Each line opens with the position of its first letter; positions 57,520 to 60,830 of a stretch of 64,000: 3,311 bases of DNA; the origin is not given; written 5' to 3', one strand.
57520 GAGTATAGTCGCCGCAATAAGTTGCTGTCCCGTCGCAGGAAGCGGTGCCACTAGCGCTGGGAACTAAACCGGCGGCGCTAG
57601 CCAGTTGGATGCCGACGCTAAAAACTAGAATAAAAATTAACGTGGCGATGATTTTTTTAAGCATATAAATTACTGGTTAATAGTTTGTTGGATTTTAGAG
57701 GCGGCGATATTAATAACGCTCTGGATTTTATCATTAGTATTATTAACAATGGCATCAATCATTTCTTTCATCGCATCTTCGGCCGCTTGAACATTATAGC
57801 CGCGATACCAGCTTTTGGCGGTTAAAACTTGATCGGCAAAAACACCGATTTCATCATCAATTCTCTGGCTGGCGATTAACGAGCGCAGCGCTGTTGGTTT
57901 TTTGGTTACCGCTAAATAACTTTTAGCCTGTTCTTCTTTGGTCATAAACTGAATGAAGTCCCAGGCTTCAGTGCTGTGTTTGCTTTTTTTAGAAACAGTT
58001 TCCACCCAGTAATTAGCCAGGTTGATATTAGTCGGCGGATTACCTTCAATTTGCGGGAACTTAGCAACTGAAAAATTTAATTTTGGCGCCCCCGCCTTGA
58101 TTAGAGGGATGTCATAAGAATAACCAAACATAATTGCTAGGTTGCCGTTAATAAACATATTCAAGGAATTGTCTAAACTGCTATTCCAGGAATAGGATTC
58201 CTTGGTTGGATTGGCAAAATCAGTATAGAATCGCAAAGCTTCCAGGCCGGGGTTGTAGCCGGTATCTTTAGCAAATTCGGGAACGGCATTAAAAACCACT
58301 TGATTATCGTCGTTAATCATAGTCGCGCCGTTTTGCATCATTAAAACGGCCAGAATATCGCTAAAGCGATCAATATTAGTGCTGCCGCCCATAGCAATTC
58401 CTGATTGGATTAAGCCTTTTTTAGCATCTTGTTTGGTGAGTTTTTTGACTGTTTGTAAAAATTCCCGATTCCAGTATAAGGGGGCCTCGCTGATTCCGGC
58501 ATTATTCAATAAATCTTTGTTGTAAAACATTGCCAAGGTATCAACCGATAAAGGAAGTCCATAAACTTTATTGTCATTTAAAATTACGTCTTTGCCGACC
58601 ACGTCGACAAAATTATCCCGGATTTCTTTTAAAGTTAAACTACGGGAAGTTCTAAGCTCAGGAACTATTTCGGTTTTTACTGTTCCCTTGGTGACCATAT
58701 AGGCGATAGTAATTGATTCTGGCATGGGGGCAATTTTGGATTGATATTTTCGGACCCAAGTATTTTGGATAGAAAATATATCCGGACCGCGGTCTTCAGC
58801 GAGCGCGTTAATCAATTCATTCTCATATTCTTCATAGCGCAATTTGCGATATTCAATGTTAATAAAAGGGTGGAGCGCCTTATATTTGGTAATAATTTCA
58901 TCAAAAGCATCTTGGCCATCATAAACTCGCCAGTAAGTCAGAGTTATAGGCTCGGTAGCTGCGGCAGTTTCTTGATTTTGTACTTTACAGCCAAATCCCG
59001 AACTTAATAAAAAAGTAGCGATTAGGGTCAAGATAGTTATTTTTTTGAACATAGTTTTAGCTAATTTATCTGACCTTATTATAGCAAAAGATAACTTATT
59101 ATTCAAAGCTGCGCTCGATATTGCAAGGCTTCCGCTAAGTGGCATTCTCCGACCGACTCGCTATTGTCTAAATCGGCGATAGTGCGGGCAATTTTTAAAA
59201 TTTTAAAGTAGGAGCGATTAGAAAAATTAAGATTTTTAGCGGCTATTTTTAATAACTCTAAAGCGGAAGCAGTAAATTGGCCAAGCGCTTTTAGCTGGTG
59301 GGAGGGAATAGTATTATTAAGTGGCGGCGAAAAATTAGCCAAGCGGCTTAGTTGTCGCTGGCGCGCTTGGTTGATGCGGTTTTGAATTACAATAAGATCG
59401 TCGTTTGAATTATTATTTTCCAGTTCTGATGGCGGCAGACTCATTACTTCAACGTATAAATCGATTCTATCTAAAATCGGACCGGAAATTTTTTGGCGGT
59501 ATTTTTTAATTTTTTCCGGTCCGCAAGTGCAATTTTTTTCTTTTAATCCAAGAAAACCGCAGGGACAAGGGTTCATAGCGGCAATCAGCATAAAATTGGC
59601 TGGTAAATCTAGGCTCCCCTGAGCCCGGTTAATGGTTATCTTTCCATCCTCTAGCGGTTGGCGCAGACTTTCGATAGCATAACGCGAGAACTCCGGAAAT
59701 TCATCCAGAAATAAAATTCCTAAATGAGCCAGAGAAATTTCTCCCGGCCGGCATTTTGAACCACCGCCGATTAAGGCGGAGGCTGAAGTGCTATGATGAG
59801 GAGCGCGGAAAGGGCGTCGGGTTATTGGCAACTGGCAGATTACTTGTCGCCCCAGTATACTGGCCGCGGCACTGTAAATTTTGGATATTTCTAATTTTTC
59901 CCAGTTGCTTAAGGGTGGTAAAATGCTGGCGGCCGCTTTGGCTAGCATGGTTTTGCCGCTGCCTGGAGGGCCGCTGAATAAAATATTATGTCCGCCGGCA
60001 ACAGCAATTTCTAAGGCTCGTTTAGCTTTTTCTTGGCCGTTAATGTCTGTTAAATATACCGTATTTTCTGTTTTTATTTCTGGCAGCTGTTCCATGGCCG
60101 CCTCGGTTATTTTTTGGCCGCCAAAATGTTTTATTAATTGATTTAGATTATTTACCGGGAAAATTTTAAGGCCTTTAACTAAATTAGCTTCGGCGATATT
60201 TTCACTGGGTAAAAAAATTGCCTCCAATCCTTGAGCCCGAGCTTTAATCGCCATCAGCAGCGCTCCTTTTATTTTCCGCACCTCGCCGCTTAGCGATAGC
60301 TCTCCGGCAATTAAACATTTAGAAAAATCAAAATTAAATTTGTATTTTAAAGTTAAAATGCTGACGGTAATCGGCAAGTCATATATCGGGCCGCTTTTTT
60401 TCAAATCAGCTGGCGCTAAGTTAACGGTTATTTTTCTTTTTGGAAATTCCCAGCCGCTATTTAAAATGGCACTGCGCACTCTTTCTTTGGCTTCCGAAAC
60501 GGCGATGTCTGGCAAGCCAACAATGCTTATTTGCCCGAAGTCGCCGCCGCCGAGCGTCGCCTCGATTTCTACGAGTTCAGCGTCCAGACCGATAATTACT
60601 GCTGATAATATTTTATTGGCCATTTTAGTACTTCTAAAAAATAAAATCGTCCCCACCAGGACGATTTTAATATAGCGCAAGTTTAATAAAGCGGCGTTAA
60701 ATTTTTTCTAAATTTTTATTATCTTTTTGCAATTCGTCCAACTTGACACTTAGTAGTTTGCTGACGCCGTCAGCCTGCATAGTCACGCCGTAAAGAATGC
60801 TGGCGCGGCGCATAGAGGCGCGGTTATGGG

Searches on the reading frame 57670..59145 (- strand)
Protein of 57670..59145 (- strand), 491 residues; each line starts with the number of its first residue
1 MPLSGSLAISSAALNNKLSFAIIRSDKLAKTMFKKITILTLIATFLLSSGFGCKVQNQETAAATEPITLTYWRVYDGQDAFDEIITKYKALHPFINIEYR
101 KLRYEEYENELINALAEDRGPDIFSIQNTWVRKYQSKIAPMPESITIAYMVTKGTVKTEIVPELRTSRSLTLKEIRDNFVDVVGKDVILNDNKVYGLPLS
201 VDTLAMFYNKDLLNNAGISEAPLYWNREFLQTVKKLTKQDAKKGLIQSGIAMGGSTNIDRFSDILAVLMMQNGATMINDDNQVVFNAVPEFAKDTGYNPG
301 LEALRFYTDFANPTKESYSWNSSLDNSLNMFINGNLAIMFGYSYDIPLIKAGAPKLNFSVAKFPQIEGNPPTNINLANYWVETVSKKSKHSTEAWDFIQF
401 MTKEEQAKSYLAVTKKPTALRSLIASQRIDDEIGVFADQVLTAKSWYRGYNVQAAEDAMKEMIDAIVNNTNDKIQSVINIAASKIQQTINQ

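Call 8: search_protein_families(library=pfam, proteins=[window:57670-59145:-], max_evalue=0.01)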
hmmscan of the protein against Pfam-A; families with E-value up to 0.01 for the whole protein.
window:57670-59145:- (491 aa): 2 families
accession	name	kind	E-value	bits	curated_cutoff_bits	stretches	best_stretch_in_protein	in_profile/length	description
PF01547.30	SBP_bac_1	-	1.1e-32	114.8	26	1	78-408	5-307/307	Bacterial extracellular solute-binding protein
PF13416.11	SBP_bac_8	-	6.2e-24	85.7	27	1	84-430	2-272/279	Bacterial extracellular solute-binding protein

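Call 82: search_protein_families(library=ncbifam, proteins=[window:57670-59145:-], max_evalue=0.01)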
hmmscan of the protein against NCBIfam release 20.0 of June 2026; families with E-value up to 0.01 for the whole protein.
window:57670-59145:- (491 aa): 4 families
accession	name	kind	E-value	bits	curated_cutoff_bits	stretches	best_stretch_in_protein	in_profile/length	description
NF053763.1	ABCarbgalBndGanS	equivalog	2e-10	40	700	2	174-225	119-169/420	galactooligosaccharide ABC transporter substrate-binding protein GanS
TIGR03850.1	bind_CPR_0540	equivalog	1.5e-05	23.8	299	1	34-231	1-186/437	carbohydrate ABC transporter substrate-binding protein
NF007011.0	PRK09474.1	equivalog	4.7e-05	22.4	291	1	173-216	109-151/396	maltose/maltodextrin ABC transporter substrate-binding protein MalE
NF047695.1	ThlDiSintDsbAHaem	equivalog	0.0019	17.6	290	1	365-456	65-150/206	thiol:disulfide interchange protein DsbA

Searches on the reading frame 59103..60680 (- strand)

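Call 60: search_protein_families(library=pfam, proteins=[window:59103-60680:-], max_evalue=0.001)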
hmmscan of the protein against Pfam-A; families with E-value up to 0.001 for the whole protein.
window:59103-60680:- (525 aa): 10 families
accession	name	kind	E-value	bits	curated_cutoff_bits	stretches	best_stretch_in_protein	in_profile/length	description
PF01078.27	Mg_chelatase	-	8.4e-88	293.6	20.3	1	210-417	2-204/207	Magnesium chelatase, subunit ChlI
PF13541.12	ChlI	-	9e-40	135.8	27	1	42-161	4-121/121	Subunit ChlI of Mg-chelatase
PF13335.12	Mg_chelatase_C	-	3e-24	85.9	26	1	432-522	7-94/94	Magnesium chelatase, subunit ChlI C-terminal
PF07728.20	AAA_5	-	2.7e-09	37.6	22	1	232-373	1-125/139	AAA domain (dynein-related subfamily)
PF00493.29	MCM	-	2.3e-08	33.9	23.3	1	312-376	114-178/224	MCM P-loop domain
PF00004.35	AAA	-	2.8e-05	25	21.2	1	233-328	1-66/131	ATPase family associated with various cellular activities (AAA)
PF00158.32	Sigma54_activat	-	5e-05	23.5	20.2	0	306-370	80-142/168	Sigma-54 interaction domain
PF05496.18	RuvB_N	-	9.2e-05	22.7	27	0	210-251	6-54/159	Holliday junction DNA helicase RuvB P-loop domain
PF05362.19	Lon_C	-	0.00014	21.9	21.1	1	59-185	72-201/205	Lon protease (S16) C-terminal proteolytic domain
PF13191.12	AAA_16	-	0.00054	20.9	32.6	0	221-301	14-99/167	AAA ATPase domain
